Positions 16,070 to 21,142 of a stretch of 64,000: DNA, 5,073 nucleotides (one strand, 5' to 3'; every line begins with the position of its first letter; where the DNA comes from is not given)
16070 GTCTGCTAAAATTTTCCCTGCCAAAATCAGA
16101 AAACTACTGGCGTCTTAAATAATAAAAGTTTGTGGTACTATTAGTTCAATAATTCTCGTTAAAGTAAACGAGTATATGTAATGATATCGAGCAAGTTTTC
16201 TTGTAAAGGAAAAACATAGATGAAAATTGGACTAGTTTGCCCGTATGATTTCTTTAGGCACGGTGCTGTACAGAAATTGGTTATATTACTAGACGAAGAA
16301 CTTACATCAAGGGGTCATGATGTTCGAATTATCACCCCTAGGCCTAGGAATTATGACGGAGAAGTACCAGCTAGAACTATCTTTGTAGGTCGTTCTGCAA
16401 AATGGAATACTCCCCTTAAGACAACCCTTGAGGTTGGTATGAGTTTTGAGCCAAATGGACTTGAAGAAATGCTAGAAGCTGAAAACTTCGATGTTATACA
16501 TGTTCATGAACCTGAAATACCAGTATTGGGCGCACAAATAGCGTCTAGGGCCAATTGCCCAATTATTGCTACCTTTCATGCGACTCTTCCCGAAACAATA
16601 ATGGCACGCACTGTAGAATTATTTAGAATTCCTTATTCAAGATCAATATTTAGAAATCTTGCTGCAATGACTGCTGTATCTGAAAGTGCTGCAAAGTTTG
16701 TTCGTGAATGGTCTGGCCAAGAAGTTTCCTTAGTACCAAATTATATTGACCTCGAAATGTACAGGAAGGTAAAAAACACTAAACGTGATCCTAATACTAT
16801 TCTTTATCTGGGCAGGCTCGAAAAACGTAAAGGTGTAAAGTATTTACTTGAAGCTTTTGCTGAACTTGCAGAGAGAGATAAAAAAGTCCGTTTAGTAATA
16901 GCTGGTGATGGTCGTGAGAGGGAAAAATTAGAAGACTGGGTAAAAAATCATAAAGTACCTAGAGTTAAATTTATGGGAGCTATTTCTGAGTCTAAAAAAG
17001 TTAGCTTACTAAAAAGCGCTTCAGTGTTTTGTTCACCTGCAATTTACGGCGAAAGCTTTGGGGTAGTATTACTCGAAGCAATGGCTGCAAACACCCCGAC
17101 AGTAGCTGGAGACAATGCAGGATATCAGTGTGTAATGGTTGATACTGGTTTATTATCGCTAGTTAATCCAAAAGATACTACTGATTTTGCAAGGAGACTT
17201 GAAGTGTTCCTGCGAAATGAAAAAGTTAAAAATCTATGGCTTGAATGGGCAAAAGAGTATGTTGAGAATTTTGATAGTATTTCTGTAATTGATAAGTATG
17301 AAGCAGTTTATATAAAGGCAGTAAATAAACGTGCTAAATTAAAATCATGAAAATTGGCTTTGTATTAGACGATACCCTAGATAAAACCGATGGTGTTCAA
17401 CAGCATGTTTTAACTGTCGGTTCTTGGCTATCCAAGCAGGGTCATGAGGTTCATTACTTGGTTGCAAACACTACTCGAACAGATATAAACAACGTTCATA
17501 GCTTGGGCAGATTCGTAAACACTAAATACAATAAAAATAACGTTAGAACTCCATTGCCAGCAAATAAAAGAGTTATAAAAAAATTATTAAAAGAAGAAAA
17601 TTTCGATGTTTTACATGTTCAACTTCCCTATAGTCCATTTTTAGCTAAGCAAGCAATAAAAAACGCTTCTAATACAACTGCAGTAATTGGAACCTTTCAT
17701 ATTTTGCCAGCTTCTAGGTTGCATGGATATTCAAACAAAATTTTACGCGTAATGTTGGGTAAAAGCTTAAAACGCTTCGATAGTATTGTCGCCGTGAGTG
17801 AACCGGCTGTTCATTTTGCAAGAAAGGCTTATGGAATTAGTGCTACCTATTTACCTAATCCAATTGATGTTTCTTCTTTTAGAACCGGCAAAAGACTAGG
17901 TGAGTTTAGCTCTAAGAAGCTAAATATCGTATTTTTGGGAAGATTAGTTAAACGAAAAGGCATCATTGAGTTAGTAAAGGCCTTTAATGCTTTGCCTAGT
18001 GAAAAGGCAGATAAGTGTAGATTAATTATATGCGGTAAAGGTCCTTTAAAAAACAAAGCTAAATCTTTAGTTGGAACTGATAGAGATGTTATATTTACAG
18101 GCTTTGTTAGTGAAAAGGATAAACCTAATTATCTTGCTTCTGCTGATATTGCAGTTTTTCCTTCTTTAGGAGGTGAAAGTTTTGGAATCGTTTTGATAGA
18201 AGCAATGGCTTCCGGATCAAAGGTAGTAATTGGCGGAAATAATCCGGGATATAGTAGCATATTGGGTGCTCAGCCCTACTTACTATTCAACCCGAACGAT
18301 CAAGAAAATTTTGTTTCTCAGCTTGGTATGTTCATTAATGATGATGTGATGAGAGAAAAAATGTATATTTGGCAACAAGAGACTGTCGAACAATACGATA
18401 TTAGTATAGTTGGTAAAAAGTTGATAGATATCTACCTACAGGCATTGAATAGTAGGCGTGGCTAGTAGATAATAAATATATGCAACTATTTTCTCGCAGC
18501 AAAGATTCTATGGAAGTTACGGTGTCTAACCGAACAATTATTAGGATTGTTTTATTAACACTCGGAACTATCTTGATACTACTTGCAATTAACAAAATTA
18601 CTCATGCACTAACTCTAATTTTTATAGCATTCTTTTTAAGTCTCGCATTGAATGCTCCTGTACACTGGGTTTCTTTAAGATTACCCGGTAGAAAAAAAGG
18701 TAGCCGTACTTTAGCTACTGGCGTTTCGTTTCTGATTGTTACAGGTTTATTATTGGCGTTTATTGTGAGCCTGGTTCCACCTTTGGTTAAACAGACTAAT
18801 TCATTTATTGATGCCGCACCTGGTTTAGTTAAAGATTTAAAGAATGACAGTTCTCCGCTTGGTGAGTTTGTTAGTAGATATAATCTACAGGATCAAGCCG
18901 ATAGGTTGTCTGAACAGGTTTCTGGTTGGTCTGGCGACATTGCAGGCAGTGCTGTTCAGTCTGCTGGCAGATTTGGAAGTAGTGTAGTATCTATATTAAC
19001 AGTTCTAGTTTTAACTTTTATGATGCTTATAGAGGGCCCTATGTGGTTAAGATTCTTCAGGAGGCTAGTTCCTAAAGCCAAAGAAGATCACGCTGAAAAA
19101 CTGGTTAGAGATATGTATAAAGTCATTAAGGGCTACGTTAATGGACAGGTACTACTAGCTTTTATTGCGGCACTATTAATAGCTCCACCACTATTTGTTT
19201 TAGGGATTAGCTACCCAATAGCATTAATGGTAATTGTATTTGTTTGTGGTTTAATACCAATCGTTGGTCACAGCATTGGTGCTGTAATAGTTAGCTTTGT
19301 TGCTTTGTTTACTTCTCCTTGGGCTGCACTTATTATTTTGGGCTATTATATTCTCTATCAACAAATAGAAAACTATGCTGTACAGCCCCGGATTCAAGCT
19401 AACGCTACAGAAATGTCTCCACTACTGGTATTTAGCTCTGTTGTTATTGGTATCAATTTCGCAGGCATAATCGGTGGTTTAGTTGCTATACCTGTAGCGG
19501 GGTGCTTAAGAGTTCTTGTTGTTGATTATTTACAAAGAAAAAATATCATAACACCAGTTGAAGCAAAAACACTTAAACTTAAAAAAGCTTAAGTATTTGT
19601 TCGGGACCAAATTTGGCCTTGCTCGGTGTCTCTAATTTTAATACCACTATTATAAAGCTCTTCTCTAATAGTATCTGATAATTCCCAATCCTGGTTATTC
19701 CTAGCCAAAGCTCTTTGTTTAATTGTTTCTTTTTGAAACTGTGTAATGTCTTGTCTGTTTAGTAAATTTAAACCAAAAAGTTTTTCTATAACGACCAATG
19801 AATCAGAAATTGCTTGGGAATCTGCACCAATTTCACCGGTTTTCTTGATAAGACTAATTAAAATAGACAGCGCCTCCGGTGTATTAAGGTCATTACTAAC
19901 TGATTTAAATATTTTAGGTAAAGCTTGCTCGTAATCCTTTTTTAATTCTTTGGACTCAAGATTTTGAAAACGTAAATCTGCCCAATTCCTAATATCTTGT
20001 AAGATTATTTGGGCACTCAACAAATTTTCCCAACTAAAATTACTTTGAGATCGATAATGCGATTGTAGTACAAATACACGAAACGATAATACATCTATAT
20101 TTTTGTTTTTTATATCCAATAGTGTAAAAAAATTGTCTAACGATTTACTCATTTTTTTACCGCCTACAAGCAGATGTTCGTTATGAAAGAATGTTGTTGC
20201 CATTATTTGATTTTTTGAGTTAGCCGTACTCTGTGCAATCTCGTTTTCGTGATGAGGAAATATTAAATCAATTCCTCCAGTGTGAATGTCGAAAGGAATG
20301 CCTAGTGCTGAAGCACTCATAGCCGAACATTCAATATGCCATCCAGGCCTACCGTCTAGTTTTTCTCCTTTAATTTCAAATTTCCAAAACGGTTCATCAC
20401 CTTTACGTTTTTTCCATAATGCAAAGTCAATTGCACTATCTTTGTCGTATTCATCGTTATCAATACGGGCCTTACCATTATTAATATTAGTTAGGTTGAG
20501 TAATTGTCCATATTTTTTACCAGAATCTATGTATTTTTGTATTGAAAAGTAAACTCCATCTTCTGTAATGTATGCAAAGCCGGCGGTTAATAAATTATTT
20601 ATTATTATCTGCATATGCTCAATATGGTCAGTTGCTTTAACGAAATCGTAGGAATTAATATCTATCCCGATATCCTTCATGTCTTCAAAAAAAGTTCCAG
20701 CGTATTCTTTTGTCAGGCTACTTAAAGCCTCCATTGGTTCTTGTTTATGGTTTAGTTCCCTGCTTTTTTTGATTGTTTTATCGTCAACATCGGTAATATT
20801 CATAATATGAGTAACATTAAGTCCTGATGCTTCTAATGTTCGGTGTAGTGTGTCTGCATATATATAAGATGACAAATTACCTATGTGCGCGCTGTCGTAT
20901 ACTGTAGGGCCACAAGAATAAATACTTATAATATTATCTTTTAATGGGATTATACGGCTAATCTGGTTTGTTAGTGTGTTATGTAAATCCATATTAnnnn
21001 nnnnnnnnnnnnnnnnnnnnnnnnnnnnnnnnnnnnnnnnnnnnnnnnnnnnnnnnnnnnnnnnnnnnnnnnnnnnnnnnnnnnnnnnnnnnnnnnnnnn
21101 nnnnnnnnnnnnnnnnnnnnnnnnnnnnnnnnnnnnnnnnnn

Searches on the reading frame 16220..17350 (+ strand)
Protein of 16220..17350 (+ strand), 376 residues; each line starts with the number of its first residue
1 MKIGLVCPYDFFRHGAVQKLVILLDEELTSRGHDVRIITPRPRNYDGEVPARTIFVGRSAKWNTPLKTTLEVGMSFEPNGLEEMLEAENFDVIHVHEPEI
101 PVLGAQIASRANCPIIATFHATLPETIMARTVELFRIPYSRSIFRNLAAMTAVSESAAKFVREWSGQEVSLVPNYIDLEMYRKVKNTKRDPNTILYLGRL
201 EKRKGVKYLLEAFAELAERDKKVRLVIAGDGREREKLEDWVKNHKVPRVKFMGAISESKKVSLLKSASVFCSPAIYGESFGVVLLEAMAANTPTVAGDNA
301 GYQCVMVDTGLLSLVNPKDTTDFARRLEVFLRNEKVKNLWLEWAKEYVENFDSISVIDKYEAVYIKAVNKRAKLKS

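Call 26: search_protein_families(library=pfam, proteins=[window:16220-17350:+], max_evalue=0.001)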
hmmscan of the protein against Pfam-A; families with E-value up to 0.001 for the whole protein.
window:16220-17350:+ (376 aa): 6 families
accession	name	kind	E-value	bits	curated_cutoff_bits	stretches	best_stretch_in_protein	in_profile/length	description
PF00534.26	Glycos_transf_1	-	7e-39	133.5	26.4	1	181-340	5-165/172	Glycosyl transferases group 1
PF13692.12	Glyco_trans_1_4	-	4.8e-31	108.4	27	1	192-332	2-141/142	Glycosyl transferases group 1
PF13439.12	Glyco_transf_4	-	1.7e-22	80.7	28.5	1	19-179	6-169/170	Glycosyltransferase Family 4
PF13579.12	Glyco_trans_4_4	-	4.3e-18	66.6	29.7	1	26-174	12-157/158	Glycosyl transferase 4-like domain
PF20706.3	GT4-conflict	-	5.8e-10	39.1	26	1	159-307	163-321/385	Family 4 Glycosyltransferase in conflict systems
PF13477.12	Glyco_trans_4_2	-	1.7e-06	28.7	23.4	1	26-121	18-108/139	Glycosyl transferase 4-like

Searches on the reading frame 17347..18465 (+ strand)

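Call 26: search_protein_families(library=pfam, proteins=[window:17347-18465:+], max_evalue=0.001)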
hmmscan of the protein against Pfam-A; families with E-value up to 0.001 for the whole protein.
window:17347-18465:+ (372 aa): 6 families
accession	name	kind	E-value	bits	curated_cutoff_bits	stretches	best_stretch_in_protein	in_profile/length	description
PF00534.26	Glycos_transf_1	-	3.7e-30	105.1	26.4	1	188-339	12-165/172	Glycosyl transferases group 1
PF13692.12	Glyco_trans_1_4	-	1.7e-26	93.7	27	1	193-331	3-141/142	Glycosyl transferases group 1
PF13439.12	Glyco_transf_4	-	2.7e-22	80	28.5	1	15-176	2-169/170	Glycosyltransferase Family 4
PF13579.12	Glyco_trans_4_4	-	4.2e-09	37.4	29.7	1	16-167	2-153/158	Glycosyl transferase 4-like domain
PF13477.12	Glyco_trans_4_2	-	1.3e-05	25.8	23.4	1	19-150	11-138/139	Glycosyl transferase 4-like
PF20706.3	GT4-conflict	-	2.2e-05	24.1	26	1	188-316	194-326/385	Family 4 Glycosyltransferase in conflict systems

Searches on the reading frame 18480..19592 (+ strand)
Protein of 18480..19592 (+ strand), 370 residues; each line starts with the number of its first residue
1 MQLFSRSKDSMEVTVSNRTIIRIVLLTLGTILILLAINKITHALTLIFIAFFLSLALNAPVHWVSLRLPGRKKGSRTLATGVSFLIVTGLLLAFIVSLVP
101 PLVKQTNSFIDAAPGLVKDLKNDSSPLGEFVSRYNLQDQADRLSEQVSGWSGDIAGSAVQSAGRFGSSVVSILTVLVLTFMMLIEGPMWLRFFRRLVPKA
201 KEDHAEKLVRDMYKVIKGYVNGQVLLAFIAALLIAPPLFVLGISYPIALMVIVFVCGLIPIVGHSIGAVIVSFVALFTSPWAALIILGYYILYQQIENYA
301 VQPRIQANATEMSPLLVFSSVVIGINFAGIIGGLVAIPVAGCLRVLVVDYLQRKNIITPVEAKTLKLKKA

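Call 26: search_protein_families(library=pfam, proteins=[window:18480-19592:+], max_evalue=0.001)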
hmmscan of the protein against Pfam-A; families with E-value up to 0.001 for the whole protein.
window:18480-19592:+ (370 aa): 1 family
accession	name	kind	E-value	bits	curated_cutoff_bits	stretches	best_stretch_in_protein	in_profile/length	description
PF01594.21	AI-2E_transport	-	3.6e-54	184.6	34.3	1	25-348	2-324/327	AI-2E family transporter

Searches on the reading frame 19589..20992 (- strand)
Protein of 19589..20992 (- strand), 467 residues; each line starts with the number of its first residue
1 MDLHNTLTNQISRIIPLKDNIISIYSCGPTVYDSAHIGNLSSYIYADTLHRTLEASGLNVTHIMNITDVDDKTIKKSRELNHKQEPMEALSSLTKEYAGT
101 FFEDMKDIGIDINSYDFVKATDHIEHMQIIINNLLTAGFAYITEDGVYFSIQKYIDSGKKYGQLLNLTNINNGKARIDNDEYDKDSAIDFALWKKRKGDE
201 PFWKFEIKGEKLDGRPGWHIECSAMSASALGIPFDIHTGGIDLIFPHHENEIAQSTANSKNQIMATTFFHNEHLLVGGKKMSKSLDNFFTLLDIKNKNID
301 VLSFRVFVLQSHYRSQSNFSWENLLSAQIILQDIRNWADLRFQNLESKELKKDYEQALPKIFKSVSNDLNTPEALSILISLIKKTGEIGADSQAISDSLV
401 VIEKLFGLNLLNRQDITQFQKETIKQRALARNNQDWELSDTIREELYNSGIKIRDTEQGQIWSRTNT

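Call 26: search_protein_families(library=pfam, proteins=[window:19589-20992:-], max_evalue=0.001)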
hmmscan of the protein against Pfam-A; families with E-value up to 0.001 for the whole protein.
window:19589-20992:- (467 aa): 4 families
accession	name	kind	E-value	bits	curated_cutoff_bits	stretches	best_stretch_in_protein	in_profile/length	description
PF01406.26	tRNA-synt_1e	-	3e-84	283.4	27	1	16-327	4-299/301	tRNA synthetases class I (C) catalytic domain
PF09334.17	tRNA-synt_1g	-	5.9e-11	42.2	20.1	2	32-152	11-125/391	tRNA synthetases class I (M)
PF00133.28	tRNA-synt_1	-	4e-05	23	22.7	0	232-319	327-413/414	tRNA synthetases class I (I, L, M and V)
PF23493.1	CysS_C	-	0.00017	22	23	1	424-462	12-50/51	Cysteinyl-tRNA ligase anticodon binding domain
